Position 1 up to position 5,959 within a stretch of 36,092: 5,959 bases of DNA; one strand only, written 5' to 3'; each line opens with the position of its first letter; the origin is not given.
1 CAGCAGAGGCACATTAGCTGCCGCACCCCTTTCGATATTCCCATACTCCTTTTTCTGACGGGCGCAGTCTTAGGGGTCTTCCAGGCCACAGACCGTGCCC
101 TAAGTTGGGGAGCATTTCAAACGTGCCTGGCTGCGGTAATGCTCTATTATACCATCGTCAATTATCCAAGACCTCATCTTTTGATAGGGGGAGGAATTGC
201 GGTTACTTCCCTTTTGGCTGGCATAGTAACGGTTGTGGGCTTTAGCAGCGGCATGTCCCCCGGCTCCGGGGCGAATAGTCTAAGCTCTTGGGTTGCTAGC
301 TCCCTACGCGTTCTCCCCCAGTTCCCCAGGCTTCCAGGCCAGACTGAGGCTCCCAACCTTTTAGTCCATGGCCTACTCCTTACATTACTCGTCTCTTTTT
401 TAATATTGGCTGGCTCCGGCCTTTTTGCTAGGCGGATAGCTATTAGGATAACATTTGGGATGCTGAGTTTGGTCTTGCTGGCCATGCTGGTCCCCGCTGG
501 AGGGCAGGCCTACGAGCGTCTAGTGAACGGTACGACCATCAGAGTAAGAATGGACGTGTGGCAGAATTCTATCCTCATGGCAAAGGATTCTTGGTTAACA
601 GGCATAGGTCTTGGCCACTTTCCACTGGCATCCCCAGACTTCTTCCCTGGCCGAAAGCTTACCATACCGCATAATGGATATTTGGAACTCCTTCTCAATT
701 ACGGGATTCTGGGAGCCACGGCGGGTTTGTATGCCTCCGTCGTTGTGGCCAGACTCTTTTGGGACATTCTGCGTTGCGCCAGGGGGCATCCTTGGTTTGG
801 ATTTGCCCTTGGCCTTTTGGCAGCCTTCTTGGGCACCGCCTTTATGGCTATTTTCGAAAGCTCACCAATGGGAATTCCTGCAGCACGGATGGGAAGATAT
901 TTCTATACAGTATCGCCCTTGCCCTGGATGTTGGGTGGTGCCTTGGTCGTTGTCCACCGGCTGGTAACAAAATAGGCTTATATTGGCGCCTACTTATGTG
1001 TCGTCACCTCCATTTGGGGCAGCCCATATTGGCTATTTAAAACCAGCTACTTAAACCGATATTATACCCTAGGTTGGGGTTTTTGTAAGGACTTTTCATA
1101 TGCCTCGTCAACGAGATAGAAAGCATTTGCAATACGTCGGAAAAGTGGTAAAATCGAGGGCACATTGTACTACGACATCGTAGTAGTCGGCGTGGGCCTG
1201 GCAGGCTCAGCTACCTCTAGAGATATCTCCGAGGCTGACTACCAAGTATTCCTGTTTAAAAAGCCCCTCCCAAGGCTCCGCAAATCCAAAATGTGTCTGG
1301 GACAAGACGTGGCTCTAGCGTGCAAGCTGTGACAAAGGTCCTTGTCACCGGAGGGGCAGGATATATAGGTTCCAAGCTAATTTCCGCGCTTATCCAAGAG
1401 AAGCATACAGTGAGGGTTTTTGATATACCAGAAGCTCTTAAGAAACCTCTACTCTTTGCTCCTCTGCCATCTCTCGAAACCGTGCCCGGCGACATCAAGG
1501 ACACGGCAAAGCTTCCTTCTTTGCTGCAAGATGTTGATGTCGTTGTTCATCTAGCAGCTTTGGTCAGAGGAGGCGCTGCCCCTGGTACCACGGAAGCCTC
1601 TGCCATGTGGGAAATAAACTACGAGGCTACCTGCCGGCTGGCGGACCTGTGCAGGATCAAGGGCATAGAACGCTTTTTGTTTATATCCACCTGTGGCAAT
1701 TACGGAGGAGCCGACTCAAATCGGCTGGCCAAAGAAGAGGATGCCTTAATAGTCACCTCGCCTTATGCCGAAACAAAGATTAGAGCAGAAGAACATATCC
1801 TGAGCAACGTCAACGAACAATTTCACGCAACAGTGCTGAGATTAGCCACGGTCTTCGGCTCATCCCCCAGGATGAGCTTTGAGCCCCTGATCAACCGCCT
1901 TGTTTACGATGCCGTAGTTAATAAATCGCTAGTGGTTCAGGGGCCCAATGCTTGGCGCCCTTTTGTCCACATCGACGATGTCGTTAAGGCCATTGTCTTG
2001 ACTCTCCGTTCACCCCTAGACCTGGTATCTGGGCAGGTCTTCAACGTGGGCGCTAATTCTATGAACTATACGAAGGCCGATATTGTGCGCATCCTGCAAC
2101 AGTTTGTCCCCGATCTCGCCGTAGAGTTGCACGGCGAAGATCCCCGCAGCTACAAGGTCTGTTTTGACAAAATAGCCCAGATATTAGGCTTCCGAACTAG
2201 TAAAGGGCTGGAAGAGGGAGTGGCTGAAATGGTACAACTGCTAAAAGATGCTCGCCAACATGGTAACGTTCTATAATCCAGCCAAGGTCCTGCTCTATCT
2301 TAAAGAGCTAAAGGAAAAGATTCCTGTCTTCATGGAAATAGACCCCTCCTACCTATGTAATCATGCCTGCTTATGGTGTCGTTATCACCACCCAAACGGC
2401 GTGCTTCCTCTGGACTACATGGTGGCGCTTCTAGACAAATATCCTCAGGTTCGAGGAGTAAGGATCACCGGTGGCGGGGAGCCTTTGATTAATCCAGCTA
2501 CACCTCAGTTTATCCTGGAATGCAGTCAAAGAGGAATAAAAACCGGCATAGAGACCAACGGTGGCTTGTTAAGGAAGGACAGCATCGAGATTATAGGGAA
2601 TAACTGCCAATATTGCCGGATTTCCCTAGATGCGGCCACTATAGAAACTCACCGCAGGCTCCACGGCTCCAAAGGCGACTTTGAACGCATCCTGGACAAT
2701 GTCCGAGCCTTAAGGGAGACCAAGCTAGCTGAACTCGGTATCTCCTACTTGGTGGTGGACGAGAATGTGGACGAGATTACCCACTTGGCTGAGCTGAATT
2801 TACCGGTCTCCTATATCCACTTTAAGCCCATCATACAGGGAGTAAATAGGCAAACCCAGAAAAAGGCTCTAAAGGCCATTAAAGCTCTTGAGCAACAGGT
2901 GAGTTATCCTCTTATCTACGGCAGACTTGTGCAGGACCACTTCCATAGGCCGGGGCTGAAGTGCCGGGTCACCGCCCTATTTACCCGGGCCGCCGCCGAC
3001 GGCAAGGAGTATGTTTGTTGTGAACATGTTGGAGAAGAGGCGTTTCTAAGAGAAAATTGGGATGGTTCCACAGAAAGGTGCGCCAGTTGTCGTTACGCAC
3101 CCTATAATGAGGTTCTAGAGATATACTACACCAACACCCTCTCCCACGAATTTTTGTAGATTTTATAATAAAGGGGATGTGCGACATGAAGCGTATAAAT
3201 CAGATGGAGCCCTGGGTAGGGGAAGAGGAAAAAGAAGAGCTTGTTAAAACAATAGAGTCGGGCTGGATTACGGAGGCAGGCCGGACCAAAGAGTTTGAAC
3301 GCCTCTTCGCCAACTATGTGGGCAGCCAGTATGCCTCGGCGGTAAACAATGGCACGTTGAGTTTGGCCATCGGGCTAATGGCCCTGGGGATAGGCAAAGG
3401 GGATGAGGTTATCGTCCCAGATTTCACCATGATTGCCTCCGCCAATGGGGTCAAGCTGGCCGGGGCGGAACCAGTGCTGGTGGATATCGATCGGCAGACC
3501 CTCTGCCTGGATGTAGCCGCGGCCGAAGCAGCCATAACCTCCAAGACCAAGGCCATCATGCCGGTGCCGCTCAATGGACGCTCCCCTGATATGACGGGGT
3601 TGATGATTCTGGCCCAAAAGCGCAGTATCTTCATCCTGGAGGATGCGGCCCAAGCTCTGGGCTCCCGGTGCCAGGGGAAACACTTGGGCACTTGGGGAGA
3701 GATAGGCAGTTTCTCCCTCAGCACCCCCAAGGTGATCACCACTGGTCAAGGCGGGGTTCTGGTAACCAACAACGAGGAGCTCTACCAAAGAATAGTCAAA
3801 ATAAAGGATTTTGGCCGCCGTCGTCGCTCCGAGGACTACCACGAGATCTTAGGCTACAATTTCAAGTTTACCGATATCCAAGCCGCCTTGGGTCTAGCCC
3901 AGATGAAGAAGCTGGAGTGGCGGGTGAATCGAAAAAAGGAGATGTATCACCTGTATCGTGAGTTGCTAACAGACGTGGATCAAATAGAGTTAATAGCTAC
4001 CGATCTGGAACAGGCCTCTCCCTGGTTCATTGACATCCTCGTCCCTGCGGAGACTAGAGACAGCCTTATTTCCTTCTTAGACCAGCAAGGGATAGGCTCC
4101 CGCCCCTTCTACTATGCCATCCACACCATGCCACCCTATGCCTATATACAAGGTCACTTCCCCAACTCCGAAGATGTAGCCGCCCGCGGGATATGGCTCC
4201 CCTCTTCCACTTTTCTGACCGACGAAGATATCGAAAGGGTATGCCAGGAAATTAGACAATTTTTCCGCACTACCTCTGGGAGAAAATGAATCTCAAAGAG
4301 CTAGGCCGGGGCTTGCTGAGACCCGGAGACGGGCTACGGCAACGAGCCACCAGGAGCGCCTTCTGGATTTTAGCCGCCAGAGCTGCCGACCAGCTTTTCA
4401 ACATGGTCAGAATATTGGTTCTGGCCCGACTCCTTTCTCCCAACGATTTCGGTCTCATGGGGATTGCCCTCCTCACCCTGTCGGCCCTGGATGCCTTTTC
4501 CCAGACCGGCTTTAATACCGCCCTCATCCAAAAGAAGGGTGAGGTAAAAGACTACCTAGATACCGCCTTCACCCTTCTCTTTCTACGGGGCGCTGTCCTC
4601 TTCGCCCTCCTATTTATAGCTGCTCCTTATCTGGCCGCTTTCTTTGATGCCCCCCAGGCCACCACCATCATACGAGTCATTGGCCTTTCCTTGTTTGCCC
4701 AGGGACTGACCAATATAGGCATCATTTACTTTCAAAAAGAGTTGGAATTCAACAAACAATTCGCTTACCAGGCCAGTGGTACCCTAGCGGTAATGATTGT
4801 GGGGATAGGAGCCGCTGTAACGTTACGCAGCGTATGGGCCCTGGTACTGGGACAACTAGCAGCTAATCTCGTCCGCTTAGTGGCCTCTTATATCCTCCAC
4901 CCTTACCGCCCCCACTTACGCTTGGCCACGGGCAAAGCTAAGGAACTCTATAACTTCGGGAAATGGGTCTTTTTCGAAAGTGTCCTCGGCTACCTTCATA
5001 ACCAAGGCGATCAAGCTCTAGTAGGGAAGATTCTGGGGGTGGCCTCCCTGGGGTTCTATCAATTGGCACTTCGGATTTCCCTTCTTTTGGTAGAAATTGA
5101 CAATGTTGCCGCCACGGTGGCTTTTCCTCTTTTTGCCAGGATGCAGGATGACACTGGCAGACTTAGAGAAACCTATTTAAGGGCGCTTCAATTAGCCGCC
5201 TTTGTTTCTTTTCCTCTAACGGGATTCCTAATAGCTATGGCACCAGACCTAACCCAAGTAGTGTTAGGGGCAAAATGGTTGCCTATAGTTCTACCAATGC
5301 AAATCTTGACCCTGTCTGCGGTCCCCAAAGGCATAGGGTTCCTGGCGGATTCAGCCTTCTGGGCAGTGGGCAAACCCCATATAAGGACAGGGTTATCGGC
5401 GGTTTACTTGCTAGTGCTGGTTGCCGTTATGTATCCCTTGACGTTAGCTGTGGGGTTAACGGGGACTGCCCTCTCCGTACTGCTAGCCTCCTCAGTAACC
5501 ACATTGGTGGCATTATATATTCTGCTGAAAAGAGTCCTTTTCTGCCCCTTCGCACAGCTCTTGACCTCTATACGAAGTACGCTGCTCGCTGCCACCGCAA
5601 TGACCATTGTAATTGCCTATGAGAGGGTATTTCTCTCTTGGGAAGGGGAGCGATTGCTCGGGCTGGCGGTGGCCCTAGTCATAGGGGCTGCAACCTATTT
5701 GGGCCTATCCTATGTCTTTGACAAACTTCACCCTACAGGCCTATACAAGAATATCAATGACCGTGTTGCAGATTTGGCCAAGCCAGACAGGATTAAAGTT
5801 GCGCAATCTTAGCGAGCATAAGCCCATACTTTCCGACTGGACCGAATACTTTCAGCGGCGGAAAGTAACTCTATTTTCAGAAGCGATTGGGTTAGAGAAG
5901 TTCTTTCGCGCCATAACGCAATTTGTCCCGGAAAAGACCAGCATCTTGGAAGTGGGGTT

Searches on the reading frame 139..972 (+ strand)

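Call 29: search_protein_families(library=pfam, proteins=[window:139-972:+], max_evalue=0.001)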
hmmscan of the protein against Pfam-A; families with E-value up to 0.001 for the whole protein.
window:139-972:+ (278 aa): 1 family
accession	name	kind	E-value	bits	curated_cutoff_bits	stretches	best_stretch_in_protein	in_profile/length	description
PF04932.20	Wzy_C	-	1.2e-12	48.2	31.7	1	80-194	19-146/149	O-Antigen ligase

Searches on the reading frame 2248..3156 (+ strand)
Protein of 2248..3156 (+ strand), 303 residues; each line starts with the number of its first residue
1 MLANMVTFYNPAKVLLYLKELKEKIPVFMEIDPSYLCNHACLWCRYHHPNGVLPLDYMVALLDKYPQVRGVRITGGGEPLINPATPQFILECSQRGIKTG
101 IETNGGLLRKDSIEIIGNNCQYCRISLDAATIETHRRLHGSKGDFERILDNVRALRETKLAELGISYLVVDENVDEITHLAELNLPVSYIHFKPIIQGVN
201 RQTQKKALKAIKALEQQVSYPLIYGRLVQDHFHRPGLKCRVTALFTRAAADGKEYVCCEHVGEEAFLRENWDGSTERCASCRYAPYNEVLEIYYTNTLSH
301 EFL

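Call 29: search_protein_families(library=pfam, proteins=[window:2248-3156:+], max_evalue=0.001)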
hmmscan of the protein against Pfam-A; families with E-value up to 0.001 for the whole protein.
window:2248-3156:+ (303 aa): 1 family
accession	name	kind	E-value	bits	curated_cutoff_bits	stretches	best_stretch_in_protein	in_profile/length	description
PF04055.27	Radical_SAM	-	7.8e-18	65.6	29.5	1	34-182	4-164/166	Radical SAM superfamily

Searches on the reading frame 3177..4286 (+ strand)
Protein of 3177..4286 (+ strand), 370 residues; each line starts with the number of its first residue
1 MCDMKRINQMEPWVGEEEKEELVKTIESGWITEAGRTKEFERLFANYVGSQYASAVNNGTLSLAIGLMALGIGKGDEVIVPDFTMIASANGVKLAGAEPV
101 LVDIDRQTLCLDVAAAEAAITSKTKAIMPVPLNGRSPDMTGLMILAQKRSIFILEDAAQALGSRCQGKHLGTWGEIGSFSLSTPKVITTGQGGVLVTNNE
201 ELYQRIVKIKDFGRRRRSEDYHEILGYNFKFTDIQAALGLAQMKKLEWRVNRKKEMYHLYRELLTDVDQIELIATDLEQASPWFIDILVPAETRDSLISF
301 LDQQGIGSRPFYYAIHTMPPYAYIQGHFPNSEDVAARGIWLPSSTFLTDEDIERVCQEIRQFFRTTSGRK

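Call 29: search_protein_families(library=pfam, proteins=[window:3177-4286:+], max_evalue=0.001)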
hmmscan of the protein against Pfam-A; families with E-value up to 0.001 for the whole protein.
window:3177-4286:+ (370 aa): 2 families
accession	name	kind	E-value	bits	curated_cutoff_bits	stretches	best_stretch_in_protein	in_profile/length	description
PF01041.23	DegT_DnrJ_EryC1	-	2.4e-108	363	19.8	1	15-359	4-359/360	DegT/DnrJ/EryC1/StrS aminotransferase family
PF00155.27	Aminotran_1_2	-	5.3e-05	23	19.7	1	37-127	44-150/361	Aminotransferase class I and II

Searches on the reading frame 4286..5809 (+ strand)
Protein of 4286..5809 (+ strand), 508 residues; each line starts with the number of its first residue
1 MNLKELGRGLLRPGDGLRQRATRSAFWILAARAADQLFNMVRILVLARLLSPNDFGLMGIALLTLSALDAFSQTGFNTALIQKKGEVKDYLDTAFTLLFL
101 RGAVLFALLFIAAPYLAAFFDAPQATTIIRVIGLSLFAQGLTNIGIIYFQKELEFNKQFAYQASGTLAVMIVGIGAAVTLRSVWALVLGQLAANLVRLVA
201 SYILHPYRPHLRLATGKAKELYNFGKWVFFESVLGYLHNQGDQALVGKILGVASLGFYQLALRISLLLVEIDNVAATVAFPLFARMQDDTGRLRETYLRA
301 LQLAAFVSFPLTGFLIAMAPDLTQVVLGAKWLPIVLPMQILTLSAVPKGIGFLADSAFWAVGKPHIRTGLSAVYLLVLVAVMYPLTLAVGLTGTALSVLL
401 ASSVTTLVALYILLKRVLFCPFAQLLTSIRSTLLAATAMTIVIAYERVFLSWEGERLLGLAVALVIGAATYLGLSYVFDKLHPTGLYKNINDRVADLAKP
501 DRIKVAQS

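Call 29: search_protein_families(library=pfam, proteins=[window:4286-5809:+], max_evalue=0.001)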
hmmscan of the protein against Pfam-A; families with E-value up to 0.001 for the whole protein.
window:4286-5809:+ (508 aa): 3 families
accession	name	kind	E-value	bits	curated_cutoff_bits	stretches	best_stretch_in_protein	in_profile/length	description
PF13440.11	Polysacc_synt_3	-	1e-83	281.4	23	1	45-335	1-292/293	Polysaccharide biosynthesis protein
PF01943.22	Polysacc_synt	-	5.1e-33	115.1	28.2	1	22-287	2-274/274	Polysaccharide biosynthesis protein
PF03023.19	MurJ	-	8.3e-06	25.1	27.4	1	82-450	47-436/451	Lipid II flippase MurJ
